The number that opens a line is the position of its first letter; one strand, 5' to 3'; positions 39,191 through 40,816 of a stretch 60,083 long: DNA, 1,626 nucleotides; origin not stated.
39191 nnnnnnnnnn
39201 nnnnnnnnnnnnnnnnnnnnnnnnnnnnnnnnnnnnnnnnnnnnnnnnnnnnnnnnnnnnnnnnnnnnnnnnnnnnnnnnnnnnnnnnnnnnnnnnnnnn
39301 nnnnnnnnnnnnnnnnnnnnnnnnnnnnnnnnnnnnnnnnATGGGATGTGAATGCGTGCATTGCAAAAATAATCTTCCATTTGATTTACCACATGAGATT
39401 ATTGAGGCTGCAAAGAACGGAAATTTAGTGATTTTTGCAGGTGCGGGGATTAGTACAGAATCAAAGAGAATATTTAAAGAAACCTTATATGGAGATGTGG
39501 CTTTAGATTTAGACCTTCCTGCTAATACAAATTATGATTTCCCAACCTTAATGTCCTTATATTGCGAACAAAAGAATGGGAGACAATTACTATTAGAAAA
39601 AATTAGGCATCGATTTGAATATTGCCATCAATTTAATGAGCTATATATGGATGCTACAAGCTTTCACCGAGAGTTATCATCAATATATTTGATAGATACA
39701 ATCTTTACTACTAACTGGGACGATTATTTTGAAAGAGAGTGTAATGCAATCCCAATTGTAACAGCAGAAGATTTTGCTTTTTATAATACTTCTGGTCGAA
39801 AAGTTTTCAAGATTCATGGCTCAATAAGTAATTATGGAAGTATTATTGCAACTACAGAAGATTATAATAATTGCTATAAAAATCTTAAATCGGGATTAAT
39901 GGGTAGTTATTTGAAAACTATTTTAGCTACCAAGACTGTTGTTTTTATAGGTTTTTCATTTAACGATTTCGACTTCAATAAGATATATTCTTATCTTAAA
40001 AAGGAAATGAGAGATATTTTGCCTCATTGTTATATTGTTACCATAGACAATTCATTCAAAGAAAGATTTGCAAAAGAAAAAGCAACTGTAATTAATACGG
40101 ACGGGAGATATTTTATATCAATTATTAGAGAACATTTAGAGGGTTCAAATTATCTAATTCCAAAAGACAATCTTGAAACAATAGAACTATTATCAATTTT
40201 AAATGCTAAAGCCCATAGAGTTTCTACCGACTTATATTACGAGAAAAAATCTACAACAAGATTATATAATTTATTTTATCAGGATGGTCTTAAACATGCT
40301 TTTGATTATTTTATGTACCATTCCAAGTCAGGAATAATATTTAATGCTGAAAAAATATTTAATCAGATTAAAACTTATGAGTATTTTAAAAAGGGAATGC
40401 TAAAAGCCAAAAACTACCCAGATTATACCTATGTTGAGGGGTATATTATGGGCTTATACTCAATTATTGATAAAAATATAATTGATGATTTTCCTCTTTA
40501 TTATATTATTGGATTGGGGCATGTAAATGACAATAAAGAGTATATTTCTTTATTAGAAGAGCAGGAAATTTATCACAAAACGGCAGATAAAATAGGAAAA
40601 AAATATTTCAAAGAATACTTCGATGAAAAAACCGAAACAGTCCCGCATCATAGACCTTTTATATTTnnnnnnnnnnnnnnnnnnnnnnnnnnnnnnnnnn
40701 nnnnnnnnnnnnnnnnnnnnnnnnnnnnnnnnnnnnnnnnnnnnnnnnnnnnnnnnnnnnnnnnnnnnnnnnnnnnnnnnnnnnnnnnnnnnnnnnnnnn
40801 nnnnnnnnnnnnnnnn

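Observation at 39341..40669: Orphan ThsA-like SIR2 NADase gene with a novel C-terminal domain: candidate single-gene anti-phage system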

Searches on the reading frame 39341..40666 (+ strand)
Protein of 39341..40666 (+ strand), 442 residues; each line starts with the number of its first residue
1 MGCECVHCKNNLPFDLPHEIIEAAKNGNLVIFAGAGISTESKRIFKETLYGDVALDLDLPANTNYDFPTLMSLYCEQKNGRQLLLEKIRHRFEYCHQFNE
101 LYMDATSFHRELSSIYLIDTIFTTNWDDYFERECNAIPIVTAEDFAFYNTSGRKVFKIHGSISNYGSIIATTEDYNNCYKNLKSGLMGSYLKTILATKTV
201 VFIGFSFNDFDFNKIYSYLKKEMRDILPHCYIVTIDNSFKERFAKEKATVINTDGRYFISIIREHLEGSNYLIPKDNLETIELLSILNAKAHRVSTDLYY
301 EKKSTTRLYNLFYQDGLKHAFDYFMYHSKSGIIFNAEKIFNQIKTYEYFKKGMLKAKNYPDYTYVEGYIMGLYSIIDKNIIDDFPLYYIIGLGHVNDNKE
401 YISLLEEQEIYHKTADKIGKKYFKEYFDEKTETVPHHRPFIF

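Call 4: search_protein_families(library=pfam, proteins=[window:39341-40666:+], max_evalue=1)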
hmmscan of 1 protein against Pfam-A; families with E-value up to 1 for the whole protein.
window:39341-40666:+ (442 aa): 1 family
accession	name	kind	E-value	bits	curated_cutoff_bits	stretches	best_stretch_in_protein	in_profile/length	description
PF13289.12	SIR2_2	-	7.6e-21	75.1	24.5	1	120-244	2-133/141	SIR2-like domain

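Call 5: search_protein_families(library=padloc, proteins=[window:39341-40666:+], max_evalue=1)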
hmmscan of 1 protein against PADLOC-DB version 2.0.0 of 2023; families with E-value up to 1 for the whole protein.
window:39341-40666:+ (442 aa): 7 families
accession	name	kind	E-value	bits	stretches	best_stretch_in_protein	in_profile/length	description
PDLC00407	ThsA1|ThsA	-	2.6e-27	93.6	1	19-244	12-233/478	STALD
PDLC00409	ThsA1|ThsA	-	1.5e-22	78.1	1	19-231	13-221/242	STALD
PDLC04968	PDC-S25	-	1.5e-15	55.2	1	89-216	107-238/517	-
PDLC03856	LmuA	-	7.7e-12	43.1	1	119-243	116-237/433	-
PDLC04166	Dsr1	-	6e-10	35.5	2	104-211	109-212/1227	-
PDLC00412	ThsA1|ThsA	-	1.1e-05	22.7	1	186-233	9-56/314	STALD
PDLC04167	Dsr1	-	0.00031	16.5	1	15-209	9-214/1248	-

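Call 6: search_protein_families(library=ncbifam, proteins=[window:39341-40666:+], max_evalue=1)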
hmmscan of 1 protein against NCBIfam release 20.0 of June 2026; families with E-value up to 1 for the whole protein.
window:39341-40666:+ (442 aa): 2 families
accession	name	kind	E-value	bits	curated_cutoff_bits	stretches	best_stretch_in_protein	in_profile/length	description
NF041818.1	Dsr1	equivalog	0.034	11.8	1400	1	15-132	9-134/1263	anti-phage defense-associated sirtuin Dsr1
NF010948.0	PRK14368.1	equivalog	0.056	12.9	291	1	238-299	46-110/193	Maf-like protein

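Call 7: find_homologous_proteins(query=window:39341-40666:+)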
Query window:39341-40666:+ (442 aa): 886 proteins with E <= 0.001 among 4938 candidates; the best 120 are listed.
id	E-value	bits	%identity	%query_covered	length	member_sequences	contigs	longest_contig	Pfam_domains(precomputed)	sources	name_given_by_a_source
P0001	1.4e-274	929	91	100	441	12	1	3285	PF13289.13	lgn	-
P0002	2.0e-259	879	85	100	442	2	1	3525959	PF13289.13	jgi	jgi:hypothetical protein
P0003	3.4e-210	717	69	100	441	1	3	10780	PF13289.13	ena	-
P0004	4.3e-197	674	65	100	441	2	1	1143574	PF13289.13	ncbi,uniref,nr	ncbi:hypothetical protein CJD36_008355 [Flavipsychrobacter stenotrophus]|uniref:Uncharacterized prot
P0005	3.6e-193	661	65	100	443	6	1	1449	PF13289.13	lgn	-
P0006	5.9e-191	654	63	100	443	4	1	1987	PF13289.13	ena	-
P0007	2.6e-187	642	64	100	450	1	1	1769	PF13289.13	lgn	-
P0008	4.2e-187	641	64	100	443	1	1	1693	PF13289.13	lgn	-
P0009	1.7e-186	639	63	100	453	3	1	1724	PF13289.13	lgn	-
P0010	2.2e-185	635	64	100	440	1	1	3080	PF13289.13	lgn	-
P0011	2.9e-184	632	64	100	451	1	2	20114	PF13289.13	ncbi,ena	-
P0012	1.4e-181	623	62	100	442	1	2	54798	PF13289.13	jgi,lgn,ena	-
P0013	3.3e-178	612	62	99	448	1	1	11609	PF13289.13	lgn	-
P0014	5.1e-174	598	60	100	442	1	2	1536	PF13289.13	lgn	-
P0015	3.9e-171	588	60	100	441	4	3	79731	PF13289.13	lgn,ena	-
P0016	4.3e-165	568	59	99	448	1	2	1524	PF13289.13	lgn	-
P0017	5.2e-165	568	65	89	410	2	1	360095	PF13289.13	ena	-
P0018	2.4e-164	566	55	100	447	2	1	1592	PF13289.13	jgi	jgi:NAD-dependent SIR2 family protein deacetylase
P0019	3.4e-164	565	57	99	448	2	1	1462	PF13289.13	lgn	-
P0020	2.2e-163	563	57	100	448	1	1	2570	PF13289.13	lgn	-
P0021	6.9e-162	558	66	83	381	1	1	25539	PF13289.13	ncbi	-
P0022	3.7e-161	555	55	100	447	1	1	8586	PF13289.13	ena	-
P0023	6.4e-158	545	56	99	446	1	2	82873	PF13289.13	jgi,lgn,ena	-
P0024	2.4e-157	543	55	99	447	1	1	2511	PF13289.13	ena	-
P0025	2.4e-157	543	56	99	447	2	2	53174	PF13289.13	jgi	jgi:NAD-dependent SIR2 family protein deacetylase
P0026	4.0e-157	542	54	100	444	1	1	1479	PF13289.13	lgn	-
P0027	9.5e-157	541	53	99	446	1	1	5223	PF13289.13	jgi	jgi:NAD-dependent SIR2 family protein deacetylase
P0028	9.7e-157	541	56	99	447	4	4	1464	PF13289.13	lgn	-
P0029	6.3e-156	538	54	99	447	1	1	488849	PF13289.13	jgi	jgi:NAD-dependent SIR2 family protein deacetylase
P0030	4.5e-155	535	54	99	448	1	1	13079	PF13289.13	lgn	-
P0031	1.1e-154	534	53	100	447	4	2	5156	PF13289.13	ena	-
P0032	4.9e-154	532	57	99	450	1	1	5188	PF13289.13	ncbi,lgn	ncbi:MAG: SIR2 family protein [Ferruginibacter sp.]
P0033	1.8e-153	530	55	99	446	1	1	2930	PF13289.13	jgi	jgi:hypothetical protein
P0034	3.0e-153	529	53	100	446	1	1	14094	PF13289.13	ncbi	-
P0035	1.0e-152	528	53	99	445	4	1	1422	PF13289.13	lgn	-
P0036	7.4e-152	525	55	96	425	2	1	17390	PF13289.13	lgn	-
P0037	1.3e-151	524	53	100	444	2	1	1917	PF13289.13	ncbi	-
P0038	2.1e-151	523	54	99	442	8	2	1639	PF13289.13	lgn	-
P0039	3.0e-151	523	52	96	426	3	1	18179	PF13289.13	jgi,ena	-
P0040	3.3e-150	519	54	100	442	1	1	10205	PF13289.13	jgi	jgi:NAD-dependent SIR2 family protein deacetylase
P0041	3.3e-149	516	54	99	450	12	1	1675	PF13289.13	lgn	-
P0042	8.8e-149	515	52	99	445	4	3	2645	PF13289.13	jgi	jgi:hypothetical protein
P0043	4.3e-148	512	54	100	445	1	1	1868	PF13289.13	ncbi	-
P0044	5.6e-148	512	53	97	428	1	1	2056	PF13289.13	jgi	jgi:hypothetical protein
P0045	1.2e-147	511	53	99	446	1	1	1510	PF13289.13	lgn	-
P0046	3.5e-147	509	52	99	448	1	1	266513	PF13289.13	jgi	jgi:hypothetical protein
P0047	7.1e-147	508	52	99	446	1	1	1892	PF13289.13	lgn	-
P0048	2.2e-146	507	51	100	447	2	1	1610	PF13289.13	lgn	-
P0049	5.3e-146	505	52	97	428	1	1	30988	PF13289.13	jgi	jgi:hypothetical protein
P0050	1.0e-144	501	52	98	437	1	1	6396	PF13289.13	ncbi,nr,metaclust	ncbi:MAG: hypothetical protein A2V66_11060 [Ignavibacteria bacterium RBG_13_36_8]|nr:MAG: hypothetic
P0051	1.1e-144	501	53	99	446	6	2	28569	PF13289.13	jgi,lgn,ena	jgi:hypothetical protein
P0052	1.2e-144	501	51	99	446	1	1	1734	PF13289.13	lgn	-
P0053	3.0e-144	500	51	100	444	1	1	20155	PF13289.13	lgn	-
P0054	4.0e-144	499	51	99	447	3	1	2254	PF13289.13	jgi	jgi:hypothetical protein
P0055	1.1e-143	498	50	99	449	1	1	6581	PF13289.13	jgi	jgi:NAD-dependent SIR2 family protein deacetylase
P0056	1.8e-141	490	52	99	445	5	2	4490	PF13289.13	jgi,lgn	jgi:hypothetical protein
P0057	2.7e-140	487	48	99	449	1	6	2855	PF13289.13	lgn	-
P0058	2.6e-139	483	48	99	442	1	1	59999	PF13289.13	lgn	-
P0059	7.0e-139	482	51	100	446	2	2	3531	PF13289.13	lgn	-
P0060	2.4e-137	477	46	99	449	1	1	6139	PF13289.13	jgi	jgi:hypothetical protein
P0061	3.1e-137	477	50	96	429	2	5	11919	PF13289.13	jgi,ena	-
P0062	3.3e-137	476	55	84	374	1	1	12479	PF13289.13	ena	-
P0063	4.2e-137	476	51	97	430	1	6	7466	PF13289.13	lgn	-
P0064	1.9e-136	474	50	99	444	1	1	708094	PF13289.13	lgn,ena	-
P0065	2.7e-136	473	51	99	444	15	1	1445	PF13289.13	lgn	-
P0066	2.3e-135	470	49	99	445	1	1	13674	PF13289.13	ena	-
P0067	3.8e-135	470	50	99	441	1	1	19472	PF13289.13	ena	-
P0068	1.1e-134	468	50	99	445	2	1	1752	PF13289.13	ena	-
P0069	8.3e-134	465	47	100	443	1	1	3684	PF13289.13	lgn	-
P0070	1.0e-133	465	50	99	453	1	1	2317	PF13289.13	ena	-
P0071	1.4e-133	465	53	89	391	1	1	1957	PF13289.13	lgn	-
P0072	1.3e-132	461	49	99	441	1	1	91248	PF13289.13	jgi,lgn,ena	-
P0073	5.7e-132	459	48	99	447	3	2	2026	PF13289.13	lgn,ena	-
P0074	1.8e-130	454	49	99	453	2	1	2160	PF13289.13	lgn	-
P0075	8.6e-129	449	50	93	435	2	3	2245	PF13289.13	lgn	-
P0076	2.5e-127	444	48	99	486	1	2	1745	PF13289.13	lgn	-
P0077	3.6e-127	443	48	99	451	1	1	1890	PF13289.13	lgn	-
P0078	1.7e-126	441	50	99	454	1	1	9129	PF13289.13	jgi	jgi:hypothetical protein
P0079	4.2e-126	440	48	99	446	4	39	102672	PF13289.13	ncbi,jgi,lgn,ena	jgi:NAD-dependent SIR2 family protein deacetylase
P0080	9.8e-126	439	46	100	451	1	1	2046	PF13289.13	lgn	-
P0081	4.1e-125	437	48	99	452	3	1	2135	PF13289.13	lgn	-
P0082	1.3e-124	435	48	99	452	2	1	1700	PF13289.13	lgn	-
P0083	1.6e-124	435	49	99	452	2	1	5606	PF13289.13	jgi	jgi:NAD-dependent SIR2 family protein deacetylase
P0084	4.9e-124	433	47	99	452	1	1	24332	PF13289.13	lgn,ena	-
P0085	1.3e-123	432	48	100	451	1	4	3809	PF13289.13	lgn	-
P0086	1.5e-123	431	47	100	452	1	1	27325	PF13289.13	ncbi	-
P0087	2.1e-123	431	47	99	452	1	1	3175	PF13289.13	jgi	jgi:NAD-dependent SIR2 family protein deacetylase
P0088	2.7e-123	431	46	97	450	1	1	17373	PF13289.13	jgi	-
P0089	7.1e-122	426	47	99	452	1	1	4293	PF13289.13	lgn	-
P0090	1.2e-121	425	46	99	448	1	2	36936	PF13289.13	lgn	-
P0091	4.6e-121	423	58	74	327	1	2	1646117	PF13289.13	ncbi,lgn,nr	ncbi:MAG: SIR2 family protein [Cyclobacteriaceae bacterium]|nr:SIR2 family protein [Cyclobacteriacea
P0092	2.1e-118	415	45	98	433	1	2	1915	PF13289.13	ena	-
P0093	6.6e-118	413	47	99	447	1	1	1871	PF13289.13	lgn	-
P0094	7.7e-118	413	44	100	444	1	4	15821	PF13289.13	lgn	-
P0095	2.0e-117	411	45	100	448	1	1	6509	PF13289.13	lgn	-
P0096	2.8e-116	408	46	99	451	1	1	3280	PF13289.13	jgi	jgi:NAD-dependent SIR2 family protein deacetylase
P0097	2.2e-115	405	47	99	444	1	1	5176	PF13289.13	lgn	-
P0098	2.2e-115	405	46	99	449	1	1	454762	PF13289.13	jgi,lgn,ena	-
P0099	3.1e-115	404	44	99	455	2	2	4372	PF13289.13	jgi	jgi:hypothetical protein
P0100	5.7e-115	403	44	100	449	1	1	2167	PF13289.13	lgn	-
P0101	7.8e-115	403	45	100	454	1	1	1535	PF13289.13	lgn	-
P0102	9.3e-115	402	47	99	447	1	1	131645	PF13289.13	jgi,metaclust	metaclust:status=active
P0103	1.9e-114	401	47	95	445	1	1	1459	PF13289.13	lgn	-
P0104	2.5e-114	401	47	99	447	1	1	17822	PF13289.13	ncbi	-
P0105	3.0e-114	401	45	99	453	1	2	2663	PF13289.13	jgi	jgi:hypothetical protein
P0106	7.7e-114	399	45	99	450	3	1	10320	PF13289.13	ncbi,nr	ncbi:MAG: SIR2 family protein [Anaerolineaceae bacterium]|nr:SIR2 family protein [Anaerolineaceae ba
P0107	1.1e-113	399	45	99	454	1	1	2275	PF13289.13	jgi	jgi:NAD-dependent SIR2 family protein deacetylase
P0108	1.1e-113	399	45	99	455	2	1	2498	PF13289.13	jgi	jgi:hypothetical protein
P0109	1.6e-113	398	44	99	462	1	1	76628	PF13289.13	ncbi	-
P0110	1.7e-113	398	48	84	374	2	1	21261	PF13289.13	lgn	-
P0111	5.0e-113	397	49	88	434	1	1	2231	PF13289.13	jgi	jgi:NAD-dependent SIR2 family protein deacetylase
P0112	5.3e-113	397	46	100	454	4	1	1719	PF13289.13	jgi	-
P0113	6.8e-113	396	44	100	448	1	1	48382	PF13289.13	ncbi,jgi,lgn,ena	ncbi:MAG: SIR2 family protein [Patescibacteria group bacterium]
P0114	3.0e-112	394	44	99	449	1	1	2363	PF13289.13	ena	-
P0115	3.2e-112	394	46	99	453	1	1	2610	PF13289.13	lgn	-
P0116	3.7e-112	394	46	100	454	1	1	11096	PF13289.13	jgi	jgi:hypothetical protein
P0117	6.1e-112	393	46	100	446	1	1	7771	PF13289.13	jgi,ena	-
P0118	9.5e-112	393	45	99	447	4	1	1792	PF13289.13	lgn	-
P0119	1.7e-111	392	46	99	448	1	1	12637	PF13289.13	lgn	-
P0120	1.7e-111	392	46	99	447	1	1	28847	PF13289.13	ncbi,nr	ncbi:MAG: SIR2 family protein [Syntrophomonadaceae bacterium]|nr:SIR2 family protein [Syntrophomonad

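Call 8: search_solved_structures(query=window:39341-40666:+, max_evalue=1, show_alignments=2)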
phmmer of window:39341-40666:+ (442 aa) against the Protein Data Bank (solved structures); distinct sequences matched with E-value up to 1: 13.
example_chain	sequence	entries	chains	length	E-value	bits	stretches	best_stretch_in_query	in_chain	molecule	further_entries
7uxt_B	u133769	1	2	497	6.2e-12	48.7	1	15-222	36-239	USG protein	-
6lhx_A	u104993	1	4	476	1.5e-11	47.4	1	26-229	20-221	ThsA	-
8wkt_A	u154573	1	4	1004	1e-10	44.7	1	15-343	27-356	SIR2-like domain-containing protein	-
8k98_C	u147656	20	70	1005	1e-10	44.7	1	15-343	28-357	a protein | SIR2-like domain-containing protein | SIR2 family protein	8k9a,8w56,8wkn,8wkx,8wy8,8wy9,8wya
8bto_A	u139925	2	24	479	1.7e-10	44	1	26-229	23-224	NAD(+) hydrolase ThsA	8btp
8wc0_A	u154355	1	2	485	4.8e-10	42.5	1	24-221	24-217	NAD(+) hydrolase ThsA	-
8wks_A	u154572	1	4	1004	2.2e-09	40.3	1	15-343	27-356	SIR2-like domain-containing protein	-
8wyb_A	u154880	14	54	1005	2.2e-09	40.3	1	15-343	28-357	SIR2-like domain-containing protein | DSR2 H171A | DSR2(H171A)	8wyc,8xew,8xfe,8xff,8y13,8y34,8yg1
8wfn_A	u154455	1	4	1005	1.2e-08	37.9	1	15-343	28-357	SIR2-like domain-containing protein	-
8zsf_D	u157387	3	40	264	3.5e-07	33.1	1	20-222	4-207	Sir2 family NAD-dependent protein deacetylase | KomC, SIR2 domain protein, NADase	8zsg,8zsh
9xvc_H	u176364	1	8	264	3.3e-06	29.8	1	20-222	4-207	KomC(H146N), a SIR2-domain NADase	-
8zsi_E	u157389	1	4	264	8.5e-06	28.5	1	20-222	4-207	Sir2 family NAD-dependent protein deacetylase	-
9v0g_E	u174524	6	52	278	0.00027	23.6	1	25-220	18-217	NAD-dependent protein deacetylase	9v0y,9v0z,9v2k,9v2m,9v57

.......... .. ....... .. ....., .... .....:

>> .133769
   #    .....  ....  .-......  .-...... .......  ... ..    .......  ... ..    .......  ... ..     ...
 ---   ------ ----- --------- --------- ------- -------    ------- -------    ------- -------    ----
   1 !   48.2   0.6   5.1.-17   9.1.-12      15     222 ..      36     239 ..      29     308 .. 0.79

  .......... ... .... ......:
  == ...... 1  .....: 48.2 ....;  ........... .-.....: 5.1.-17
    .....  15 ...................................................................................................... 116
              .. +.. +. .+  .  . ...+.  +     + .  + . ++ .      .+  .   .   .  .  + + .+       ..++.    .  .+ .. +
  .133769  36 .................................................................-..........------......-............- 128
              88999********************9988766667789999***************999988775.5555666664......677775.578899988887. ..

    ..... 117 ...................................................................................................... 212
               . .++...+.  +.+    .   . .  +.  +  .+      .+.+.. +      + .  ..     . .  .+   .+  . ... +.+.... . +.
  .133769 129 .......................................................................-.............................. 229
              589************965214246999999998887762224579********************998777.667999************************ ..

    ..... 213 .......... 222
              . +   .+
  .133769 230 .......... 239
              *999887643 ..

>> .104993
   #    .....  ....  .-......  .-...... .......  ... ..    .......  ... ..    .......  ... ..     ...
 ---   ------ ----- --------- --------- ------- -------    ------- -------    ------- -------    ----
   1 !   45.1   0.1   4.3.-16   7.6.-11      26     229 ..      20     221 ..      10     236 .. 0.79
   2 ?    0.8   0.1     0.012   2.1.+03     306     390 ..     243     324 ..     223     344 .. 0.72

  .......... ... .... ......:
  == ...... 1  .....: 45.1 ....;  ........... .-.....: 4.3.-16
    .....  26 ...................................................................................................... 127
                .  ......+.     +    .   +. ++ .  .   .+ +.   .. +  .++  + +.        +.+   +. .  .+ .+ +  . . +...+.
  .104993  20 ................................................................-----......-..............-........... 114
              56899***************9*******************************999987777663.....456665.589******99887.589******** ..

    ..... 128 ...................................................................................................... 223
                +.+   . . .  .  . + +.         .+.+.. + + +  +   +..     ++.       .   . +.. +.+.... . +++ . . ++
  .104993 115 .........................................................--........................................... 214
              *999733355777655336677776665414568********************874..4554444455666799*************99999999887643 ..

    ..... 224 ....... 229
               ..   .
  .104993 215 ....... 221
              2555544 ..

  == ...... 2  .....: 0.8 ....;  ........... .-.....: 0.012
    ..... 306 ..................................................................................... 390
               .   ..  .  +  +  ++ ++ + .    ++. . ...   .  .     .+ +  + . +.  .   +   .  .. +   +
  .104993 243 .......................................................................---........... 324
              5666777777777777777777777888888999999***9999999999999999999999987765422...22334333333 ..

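Call 12: find_encoding_contigs(protein=window:39341-40666:+, flank=10000, max_places=4)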
Protein window:39341-40666:+ (442 aa): no gene with exactly this product is on record in the collection.

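Call 13: find_encoding_contigs(protein=P0002, flank=10000, max_places=4)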
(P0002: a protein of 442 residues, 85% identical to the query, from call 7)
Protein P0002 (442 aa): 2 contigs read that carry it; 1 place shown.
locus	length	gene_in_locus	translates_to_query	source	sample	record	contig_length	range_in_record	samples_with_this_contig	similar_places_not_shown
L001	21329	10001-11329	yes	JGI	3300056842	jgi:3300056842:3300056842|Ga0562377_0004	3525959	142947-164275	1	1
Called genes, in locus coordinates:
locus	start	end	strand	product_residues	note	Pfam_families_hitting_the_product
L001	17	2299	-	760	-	-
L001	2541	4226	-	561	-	PF02310:B12-binding, PF04055:Radical_SAM, PF13311:DUF4080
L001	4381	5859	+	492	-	PF02055:Glyco_hydro_30, PF14587:Glyco_hydr_30_2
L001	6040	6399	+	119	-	PF22381:Staph_reg_Sar_Rot, PF01047:MarR, PF12802:MarR_2 (weak), PF13463:HTH_27 (weak), PF13601:HTH_34 (weak)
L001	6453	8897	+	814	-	PF07992:Pyr_redox_2, PF13738:Pyr_redox_3, PF00070:Pyr_redox, PF02852:Pyr_redox_dim, PF00581:Rhodanese, PF01206:TusA, PF13686:DrsE_2, PF02635:DsrE (weak), +3 more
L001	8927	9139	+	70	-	-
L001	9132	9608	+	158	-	PF13728:TraF (faint), PF00085:Thioredoxin, PF13098:Thioredoxin_2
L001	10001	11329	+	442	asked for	PF13289:SIR2_2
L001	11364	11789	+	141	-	PF18736:pEK499_p136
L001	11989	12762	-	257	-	PF01026:TatD_DNase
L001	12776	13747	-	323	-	PF00348:polyprenyl_synt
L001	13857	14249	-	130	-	PF07377:DUF1493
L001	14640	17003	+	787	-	-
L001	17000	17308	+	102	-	-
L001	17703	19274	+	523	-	PF12799:LRR_4 (faint)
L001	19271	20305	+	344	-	PF18962:Por_Secre_tail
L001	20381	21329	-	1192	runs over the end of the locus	PF01855:POR_N, PF17147:PFOR_II, PF01558:POR, PF10371:EKR, PF12838:Fer4_7, PF13237:Fer4_10, PF13484:Fer4_16, PF02775:TPP_enzyme_C, +4 more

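Call 14: find_encoding_contigs(protein=P0004, flank=10000, max_places=4)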
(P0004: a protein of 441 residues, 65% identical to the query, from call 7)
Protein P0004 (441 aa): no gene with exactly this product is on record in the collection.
